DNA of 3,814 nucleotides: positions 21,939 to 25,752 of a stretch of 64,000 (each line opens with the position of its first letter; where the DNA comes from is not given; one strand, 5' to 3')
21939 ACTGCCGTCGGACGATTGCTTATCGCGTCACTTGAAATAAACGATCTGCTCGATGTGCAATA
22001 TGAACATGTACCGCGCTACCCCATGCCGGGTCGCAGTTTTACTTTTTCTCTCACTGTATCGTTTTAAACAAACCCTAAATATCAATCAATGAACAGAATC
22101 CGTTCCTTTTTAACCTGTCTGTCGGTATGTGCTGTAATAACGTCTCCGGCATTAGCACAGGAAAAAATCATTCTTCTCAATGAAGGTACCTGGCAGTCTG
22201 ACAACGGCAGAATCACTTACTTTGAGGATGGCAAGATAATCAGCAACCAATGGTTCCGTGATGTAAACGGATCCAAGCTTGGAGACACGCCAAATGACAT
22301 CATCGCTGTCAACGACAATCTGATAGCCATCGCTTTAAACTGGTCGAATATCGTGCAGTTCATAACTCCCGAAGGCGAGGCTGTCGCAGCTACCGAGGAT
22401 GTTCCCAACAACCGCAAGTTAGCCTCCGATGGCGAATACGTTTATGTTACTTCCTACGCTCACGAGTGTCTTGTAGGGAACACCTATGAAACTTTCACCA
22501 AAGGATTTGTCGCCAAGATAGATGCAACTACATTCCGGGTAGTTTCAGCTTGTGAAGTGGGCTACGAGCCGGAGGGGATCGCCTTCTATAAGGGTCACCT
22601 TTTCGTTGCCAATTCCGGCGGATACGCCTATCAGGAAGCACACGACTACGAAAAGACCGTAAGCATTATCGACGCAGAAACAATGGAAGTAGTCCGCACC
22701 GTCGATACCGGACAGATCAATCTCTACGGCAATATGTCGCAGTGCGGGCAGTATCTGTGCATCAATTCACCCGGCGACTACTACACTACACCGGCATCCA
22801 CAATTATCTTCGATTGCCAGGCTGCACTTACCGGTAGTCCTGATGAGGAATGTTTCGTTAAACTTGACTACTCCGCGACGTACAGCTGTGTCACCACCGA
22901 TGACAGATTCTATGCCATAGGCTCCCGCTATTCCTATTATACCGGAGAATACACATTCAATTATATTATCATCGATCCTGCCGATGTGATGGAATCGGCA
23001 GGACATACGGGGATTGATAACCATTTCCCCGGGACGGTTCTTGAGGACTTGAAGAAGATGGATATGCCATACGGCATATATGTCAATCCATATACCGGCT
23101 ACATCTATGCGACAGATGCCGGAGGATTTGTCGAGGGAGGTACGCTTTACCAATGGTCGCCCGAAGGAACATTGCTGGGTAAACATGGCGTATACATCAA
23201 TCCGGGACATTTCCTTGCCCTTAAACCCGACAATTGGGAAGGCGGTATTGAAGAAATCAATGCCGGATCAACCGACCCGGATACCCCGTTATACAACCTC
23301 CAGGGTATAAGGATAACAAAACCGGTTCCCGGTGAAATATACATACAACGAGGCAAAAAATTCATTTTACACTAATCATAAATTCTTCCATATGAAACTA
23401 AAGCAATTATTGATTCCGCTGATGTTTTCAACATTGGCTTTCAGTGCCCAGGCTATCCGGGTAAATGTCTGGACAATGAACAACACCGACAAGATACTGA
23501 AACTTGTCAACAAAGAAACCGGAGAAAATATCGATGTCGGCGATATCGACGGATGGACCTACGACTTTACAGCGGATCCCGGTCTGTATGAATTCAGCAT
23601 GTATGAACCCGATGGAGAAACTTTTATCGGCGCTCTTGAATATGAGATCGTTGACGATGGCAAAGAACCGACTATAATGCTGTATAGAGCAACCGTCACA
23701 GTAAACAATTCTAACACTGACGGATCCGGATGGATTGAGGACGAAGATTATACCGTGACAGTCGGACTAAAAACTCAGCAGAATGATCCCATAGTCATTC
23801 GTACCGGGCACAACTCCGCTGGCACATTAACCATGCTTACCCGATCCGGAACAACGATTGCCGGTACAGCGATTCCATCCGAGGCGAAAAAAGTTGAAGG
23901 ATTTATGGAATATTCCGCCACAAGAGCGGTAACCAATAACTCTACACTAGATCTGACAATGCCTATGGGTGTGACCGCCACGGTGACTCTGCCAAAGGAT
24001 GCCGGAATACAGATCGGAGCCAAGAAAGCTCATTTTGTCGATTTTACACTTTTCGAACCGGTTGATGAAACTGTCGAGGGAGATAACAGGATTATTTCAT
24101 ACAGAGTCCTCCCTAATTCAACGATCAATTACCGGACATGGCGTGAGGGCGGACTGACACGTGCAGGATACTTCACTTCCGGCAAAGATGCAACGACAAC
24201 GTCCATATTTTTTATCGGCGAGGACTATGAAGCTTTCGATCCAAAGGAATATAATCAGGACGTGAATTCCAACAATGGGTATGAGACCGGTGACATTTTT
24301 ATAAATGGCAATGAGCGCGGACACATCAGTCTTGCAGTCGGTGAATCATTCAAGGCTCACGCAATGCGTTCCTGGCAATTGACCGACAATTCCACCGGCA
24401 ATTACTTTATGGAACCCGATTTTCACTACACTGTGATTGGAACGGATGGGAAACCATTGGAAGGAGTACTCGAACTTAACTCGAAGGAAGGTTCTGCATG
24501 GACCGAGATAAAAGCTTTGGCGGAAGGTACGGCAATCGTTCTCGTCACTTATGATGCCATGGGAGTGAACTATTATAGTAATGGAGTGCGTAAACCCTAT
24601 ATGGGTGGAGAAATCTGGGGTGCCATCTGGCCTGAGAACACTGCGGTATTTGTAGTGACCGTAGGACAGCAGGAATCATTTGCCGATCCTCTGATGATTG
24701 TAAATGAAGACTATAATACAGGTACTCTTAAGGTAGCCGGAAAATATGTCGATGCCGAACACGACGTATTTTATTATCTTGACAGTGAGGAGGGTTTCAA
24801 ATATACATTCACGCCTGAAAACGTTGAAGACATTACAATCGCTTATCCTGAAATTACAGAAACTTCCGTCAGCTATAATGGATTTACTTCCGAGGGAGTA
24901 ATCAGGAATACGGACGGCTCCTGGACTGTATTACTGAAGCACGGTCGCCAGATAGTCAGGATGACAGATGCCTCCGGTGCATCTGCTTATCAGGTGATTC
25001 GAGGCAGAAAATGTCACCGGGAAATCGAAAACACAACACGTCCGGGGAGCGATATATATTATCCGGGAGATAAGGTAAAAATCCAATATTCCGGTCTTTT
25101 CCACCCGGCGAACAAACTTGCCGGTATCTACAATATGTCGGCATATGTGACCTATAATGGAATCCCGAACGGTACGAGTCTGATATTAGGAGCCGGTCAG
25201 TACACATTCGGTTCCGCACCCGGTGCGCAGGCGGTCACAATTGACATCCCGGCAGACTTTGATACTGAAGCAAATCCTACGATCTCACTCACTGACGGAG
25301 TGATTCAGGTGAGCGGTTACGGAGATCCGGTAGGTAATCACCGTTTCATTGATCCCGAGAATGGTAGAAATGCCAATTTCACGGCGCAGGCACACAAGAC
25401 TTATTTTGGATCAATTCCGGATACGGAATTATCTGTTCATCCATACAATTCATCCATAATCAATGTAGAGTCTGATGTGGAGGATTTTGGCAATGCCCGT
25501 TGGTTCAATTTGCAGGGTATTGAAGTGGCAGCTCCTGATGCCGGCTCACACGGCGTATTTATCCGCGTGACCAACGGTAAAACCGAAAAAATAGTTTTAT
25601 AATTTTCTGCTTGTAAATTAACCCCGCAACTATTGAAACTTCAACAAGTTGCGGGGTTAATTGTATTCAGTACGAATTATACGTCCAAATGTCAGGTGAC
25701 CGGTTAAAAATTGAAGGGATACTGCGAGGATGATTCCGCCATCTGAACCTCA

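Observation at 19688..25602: B12-riboswitch operon whose BtuG-like protein appears to be T9SS cargo, not a lipoprotein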

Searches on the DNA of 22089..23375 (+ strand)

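Call 66: search_rna_families(sources=[L124, L127, L001], threshold=gathering)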
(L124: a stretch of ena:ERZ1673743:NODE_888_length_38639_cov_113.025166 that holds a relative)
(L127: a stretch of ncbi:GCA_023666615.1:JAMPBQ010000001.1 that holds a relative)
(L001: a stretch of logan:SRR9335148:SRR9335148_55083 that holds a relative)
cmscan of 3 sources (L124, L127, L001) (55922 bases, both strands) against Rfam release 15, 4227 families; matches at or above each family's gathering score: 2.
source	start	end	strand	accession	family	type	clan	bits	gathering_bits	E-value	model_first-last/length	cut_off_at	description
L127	7621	7840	+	RF00174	Cobalamin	Cis-reg; riboswitch;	CL00101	86.4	31.5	5.6e-20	1-189/189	no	Cobalamin riboswitch aptamer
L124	7653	7842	+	RF00174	Cobalamin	Cis-reg; riboswitch;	CL00101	81.7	31.5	1.3e-18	1-189/189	no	Cobalamin riboswitch aptamer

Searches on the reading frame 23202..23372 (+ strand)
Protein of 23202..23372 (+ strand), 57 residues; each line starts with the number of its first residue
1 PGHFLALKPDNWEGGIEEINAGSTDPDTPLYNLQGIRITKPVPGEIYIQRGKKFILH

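Call 6: search_protein_families(library=ncbifam, proteins=[window:23202-23372:+], max_evalue=10)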
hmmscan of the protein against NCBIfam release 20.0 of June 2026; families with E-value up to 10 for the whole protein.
seq(57 aa): 0 families

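Call 7: search_protein_families(library=pfam, proteins=[window:23202-23372:+], max_evalue=10)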
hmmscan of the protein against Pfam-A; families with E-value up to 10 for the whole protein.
seq(57 aa): 0 families

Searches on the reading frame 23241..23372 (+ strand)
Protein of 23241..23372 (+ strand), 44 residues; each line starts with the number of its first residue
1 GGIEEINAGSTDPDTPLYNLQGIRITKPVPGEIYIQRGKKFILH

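Call 31: search_solved_structures(query=A2, max_evalue=10, show_alignments=5)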
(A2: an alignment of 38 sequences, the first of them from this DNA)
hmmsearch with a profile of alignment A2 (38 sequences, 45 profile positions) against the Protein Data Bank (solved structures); distinct sequences matched with E-value up to 10: 5.
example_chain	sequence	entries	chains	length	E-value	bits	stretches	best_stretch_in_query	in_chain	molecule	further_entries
4kca_A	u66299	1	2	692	5.9e-06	28.9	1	2-42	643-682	Endo-1,5-alpha-L-arabinanase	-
7jvi_A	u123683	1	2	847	6.5e-06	28.7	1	9-41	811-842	Beta-helix domain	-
8a22_Xc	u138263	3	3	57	0.68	12.7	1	35-44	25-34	mL122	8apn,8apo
5zw0_A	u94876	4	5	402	0.95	12.2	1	8-43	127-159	L-prolyl-[peptidyl-carrier protein] dehydrogenase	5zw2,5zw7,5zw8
6af6_A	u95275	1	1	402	0.95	12.2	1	8-43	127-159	L-prolyl-[peptidyl-carrier protein] dehydrogenase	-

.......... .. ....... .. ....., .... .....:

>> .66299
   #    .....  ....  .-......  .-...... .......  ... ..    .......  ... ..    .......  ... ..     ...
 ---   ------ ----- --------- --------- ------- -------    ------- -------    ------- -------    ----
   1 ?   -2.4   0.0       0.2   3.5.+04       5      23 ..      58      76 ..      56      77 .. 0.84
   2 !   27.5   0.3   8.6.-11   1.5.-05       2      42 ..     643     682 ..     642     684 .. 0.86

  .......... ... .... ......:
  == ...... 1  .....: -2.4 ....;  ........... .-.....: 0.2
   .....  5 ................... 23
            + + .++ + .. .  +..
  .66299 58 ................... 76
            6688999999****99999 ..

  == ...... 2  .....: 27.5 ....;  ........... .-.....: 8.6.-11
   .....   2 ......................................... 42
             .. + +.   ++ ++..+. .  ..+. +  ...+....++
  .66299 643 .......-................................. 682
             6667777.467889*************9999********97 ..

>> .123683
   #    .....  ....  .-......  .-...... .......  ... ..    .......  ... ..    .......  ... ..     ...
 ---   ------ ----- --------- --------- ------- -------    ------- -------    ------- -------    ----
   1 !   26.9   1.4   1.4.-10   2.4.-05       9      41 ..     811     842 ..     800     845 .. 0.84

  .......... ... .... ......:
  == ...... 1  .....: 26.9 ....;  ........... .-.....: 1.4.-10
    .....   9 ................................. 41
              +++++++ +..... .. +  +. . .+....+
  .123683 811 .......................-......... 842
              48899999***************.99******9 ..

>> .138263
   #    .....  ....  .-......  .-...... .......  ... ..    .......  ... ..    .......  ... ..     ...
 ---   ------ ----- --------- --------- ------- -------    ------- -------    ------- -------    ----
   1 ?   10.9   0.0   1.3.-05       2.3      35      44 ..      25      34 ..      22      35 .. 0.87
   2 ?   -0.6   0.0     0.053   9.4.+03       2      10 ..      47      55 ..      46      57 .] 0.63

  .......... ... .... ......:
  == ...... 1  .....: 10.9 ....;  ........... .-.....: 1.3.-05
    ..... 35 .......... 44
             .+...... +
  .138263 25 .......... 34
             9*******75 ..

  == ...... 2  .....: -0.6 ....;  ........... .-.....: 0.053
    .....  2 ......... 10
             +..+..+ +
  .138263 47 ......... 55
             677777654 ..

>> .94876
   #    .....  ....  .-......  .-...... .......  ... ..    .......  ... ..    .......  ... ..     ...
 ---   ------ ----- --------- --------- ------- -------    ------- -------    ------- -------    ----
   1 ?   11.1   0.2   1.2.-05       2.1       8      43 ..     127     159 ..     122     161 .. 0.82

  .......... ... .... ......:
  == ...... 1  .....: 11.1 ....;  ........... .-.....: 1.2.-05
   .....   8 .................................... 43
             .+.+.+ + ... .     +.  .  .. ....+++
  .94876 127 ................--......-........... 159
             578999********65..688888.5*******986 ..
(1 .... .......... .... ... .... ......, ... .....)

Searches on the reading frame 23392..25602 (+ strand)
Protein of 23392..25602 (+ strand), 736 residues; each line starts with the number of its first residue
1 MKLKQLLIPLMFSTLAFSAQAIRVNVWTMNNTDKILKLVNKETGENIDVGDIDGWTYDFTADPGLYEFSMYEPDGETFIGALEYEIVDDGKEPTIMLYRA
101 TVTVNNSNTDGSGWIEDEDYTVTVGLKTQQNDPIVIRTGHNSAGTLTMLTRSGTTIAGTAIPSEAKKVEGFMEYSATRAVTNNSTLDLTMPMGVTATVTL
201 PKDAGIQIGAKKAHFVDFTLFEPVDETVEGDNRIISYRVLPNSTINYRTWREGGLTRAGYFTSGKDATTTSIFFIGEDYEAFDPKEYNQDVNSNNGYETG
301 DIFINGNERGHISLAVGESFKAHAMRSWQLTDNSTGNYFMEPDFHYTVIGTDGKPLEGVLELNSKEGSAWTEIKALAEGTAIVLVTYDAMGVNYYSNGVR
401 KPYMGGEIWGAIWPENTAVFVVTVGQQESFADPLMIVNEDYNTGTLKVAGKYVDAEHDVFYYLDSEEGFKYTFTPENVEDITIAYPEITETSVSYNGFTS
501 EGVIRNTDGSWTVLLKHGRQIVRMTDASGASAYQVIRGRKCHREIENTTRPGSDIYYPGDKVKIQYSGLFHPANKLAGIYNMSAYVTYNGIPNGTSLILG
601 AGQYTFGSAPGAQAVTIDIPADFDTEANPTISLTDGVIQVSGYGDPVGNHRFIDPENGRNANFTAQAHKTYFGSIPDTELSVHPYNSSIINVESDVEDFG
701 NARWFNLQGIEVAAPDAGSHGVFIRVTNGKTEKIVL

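Call 3: search_protein_families(library=pfam, proteins=[window:23392-25602:+], max_evalue=1)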
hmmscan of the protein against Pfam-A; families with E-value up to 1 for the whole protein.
window:23392-25602:+ (736 aa): 1 family
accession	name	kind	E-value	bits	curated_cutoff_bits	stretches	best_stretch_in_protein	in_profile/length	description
PF17390.7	Bac_rhamnosid_C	-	0.063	13.5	22.1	1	181-212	44-75/78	Bacterial alpha-L-rhamnosidase C-terminal domain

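Call 4: search_protein_families(library=ncbifam, proteins=[window:23392-25602:+], max_evalue=1)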
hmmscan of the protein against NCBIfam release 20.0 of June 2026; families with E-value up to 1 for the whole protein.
window:23392-25602:+ (736 aa): 1 family
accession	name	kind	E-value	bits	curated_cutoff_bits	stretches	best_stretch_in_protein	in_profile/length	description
NF053771.1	BSAP5a_fam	equivalog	0.09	11.5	500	0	90-145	379-426/549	BSAP5a family pore-forming toxin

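Call 27: search_solved_structures(query=window:23392-25602:+, max_evalue=10, show_alignments=3)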
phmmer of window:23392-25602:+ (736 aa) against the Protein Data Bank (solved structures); distinct sequences matched with E-value up to 10: 0.

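Call 49: find_homologous_proteins(query=window:23392-25602:+, max_evalue=0.001)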
Query window:23392-25602:+ (736 aa): 830 proteins with E <= 0.001 among 8000 candidates; the best 120 are listed.
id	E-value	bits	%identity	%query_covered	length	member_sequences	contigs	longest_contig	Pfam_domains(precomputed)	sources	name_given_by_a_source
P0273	0.0e+0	1684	100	100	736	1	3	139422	-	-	-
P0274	0.0e+0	1082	66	92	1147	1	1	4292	-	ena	-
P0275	0.0e+0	1079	65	96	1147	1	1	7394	-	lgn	-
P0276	0.0e+0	1055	64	94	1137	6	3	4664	-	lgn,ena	-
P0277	0.0e+0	1055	64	93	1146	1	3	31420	-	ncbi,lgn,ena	-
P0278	0.0e+0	1036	62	94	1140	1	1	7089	-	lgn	-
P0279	0.0e+0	1027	61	96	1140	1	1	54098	-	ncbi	-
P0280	1.6e-297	1007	62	93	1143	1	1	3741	-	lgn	-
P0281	2.3e-249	848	54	95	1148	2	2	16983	-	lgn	-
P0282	4.1e-248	843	52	97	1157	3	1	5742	-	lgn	-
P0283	1.0e-247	842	53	98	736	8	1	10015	-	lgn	-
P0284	1.8e-246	838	55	93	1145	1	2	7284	-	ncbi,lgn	-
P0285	3.7e-245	834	54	95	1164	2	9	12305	-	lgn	-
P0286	1.6e-244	832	53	94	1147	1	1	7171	-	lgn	-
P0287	2.2e-242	825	51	98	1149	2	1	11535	-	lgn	-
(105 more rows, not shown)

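Call 68: predict_structure(alignment_id=A5)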
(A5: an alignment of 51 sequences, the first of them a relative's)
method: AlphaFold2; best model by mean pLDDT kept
length: 736 residues; sequences in the alignment: 51
mean_pLDDT: 85.7   pTM: 0.77
mean pLDDT of the five models: 85.7, 85.1, 85.1, 82.9, 82.6
residues with pLDDT >= 90: 432; 70-90: 203; 50-70: 55; < 50: 46
segments of 3 or more residues with pLDDT < 50: 1-18, 331-334, 577-579, 595-603, 688-699
pLDDT, mean of each block of 10 residues (from residue 1): 44 49 88 90 92 90 94 94 90 90 94 93 88 90 93 91 94 90 93 95 95 85 95 96 92 94 83 96 87 69 92 97 78 56 94 96 90 97 95 88 85 92 95 91 80 92 97 97 96 94 97 97 97 96 93 91 90 56 78 52 59 88 91 90 79 84 72 92 70 44 71 66 74 71
secondary structure, 60 per line:
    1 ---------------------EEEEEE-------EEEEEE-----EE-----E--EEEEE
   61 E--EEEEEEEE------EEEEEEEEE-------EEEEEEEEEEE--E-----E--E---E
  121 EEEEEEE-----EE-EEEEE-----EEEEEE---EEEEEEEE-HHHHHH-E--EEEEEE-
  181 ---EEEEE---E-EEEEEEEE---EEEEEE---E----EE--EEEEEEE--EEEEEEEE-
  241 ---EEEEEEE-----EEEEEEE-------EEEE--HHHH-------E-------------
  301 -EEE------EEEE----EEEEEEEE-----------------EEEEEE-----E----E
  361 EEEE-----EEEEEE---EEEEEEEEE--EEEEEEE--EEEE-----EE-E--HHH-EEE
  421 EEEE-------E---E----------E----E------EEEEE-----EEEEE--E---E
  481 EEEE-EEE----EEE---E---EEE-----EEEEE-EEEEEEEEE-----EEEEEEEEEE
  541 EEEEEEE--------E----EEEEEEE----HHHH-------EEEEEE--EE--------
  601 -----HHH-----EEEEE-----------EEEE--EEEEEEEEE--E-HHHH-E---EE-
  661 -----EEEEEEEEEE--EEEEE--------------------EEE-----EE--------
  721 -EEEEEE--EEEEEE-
elements in order (helices of 4 or more, strands of 3 or more residues): E22-27 E35-40 E56-61 E64-71 E78-86 E94-104 E120-127 E136-140 E146-151 E155-162 H164-169 E174-179 E184-188 E194-201 E205-210 E223-229 E232-239 E244-250 E256-262 E270-273 H276-279 E302-304 E311-314 E319-326 E344-349 E360-364 E370-375 E379-387 E390-396 E399-402 E418-424 E459-463 E469-473 E480-484 E486-488 E493-495 E503-505 E511-515 E517-525 E531-547 E561-567 H572-575 E583-588 E614-618 E630-633 E636-644 H649-652 E666-675 E678-682 E703-705 E722-727 E730-735

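Call 71: fold_search(model_id=the predicted structure, library=pdb)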
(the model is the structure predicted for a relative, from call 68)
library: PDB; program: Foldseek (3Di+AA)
matches with E <= 10: 1436; with E <= 0.001: 227
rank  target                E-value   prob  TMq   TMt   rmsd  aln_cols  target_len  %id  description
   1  9hcj_10               1.4e-11  1.00  0.11  0.06  44.1       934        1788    8  D. discoideum nuclear pore complex (released 2024-12-25)
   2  3dmk_B                1.7e-11  1.00  0.12  0.13  25.7       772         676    8  Crystal structure of Down Syndrome Cell Adhesion Molecule (DSCAM) isoform 1.30.30, N-terminal eight Ig domains (released 2008-10-07)
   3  7r5k_10               3.2e-11  1.00  0.12  0.06  29.1       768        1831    8  Human nuclear pore complex (constricted) (released 2022-06-22)
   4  3dmk_A                7.0e-11  1.00  0.12  0.12  27.9       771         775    9  Crystal structure of Down Syndrome Cell Adhesion Molecule (DSCAM) isoform 1.30.30, N-terminal eight Ig domains (released 2008-10-07)
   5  9g93_A                1.7e-10  1.00  0.11  0.13  31.9       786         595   10  CryoET structure of the in vitro grown Bacillus anthracis Sap S-layer (released 2024-12-18)
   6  8k3j_A                2.1e-10  1.00  0.12  0.15  33.4       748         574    9  Structure of human CNTN2 immunoglobulin domains 1-6 homo-dimer (released 2024-07-17)
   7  9flp_A                1.4e-09  0.96  0.08  0.07  74.6       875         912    8  CryoEM structure of the neck (1403-2314) in the grappling hook protein A (GhpA) in the bacterium Aureispira sp. CCB-QB (released 2024-10-16)
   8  5t89_X                3.1e-09  0.99  0.11  0.13  43.4       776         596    9  Crystal structure of VEGF-A in complex with VEGFR-1 domains D1-6 (released 2017-02-01)
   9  9fly_A                8.5e-09  0.99  0.10  0.09  54.1       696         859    9  CryoEM structure of the base (4151-5009) in the grappling hook protein A (GhpA) in the bacterium Aureispira sp. CCB-QB (released 2024-10-16)
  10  6meq                  1.8e-08  0.99  0.10  0.16  40.5       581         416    9  PcdhgB3 EC1-4 in 50 mM HEPES (released 2019-09-04)
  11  6ue7_C                1.8e-08  0.99  0.12  0.14  25.0       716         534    9  Structure of dimeric sIgA complex (released 2020-02-19)
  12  5szp_A                1.9e-08  1.00  0.10  0.16  40.2       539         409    8  Protocadherin Gamma B7 extracellular cadherin domains 1-4 P21 crystal form (released 2016-10-19)
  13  4aq1_A                1.9e-08  0.99  0.10  0.10  33.8       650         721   11  Structure of the SbsB S-layer protein of Geobacillus stearothermophilus PV72p2 in complex with nanobody KB6 (released 2012-06-13)
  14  5k6x_B                2.5e-08  1.00  0.09  0.16  23.9       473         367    8  Sidekick-2 immunoglobulin domains 1-4, crystal form 1 (released 2016-09-28)
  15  5dzv_A                2.5e-08  0.99  0.10  0.14  50.3       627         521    7  Protocadherin alpha 7 extracellular cadherin domains 1-5 (released 2016-05-04)
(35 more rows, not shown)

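Call 87: search_solved_structures(query=A5, max_evalue=10, show_alignments=2)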
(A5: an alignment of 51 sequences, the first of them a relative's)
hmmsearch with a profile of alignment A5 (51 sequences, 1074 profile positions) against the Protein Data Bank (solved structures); distinct sequences matched with E-value up to 10: 1.
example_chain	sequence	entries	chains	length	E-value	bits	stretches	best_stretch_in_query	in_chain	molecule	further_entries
3n6z_A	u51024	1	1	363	2.6e-08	35.6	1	776-990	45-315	putative immunoglobulin A1 protease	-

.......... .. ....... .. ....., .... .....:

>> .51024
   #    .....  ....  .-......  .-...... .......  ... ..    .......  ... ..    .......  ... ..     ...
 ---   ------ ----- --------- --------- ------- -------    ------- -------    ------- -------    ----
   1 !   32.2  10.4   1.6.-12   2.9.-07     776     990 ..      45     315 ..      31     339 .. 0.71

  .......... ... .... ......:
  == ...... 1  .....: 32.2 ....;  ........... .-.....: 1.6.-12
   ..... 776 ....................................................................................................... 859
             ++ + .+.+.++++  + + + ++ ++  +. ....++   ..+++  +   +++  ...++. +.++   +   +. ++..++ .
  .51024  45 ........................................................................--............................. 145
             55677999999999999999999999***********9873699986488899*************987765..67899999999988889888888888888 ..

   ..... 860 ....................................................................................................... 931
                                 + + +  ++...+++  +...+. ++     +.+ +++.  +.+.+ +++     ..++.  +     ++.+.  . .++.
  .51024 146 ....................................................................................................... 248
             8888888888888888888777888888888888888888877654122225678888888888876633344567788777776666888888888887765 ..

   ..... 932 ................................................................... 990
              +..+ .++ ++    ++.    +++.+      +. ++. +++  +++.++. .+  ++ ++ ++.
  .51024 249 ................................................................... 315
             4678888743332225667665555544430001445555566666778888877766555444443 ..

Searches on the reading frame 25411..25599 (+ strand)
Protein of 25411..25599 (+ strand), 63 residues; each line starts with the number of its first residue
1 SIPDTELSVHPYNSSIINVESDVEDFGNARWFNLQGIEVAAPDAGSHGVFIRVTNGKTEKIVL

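Call 6: search_protein_families(library=ncbifam, proteins=[window:25411-25599:+], max_evalue=10)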
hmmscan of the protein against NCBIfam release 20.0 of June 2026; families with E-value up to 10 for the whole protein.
seq(63 aa): 2 families
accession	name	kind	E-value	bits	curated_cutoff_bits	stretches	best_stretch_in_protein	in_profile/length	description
NF007378.0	PRK09890.1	equivalog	0.047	13.9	144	1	27-55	7-36/70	cold shock protein CspG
NF007062.0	PRK09507.1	subfamily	0.072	13.1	133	1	27-54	6-34/69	transcription antiterminator/RNA stability regulator CspE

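Call 7: search_protein_families(library=pfam, proteins=[window:25411-25599:+], max_evalue=10)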
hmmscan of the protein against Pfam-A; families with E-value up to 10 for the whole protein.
seq(63 aa): 0 families
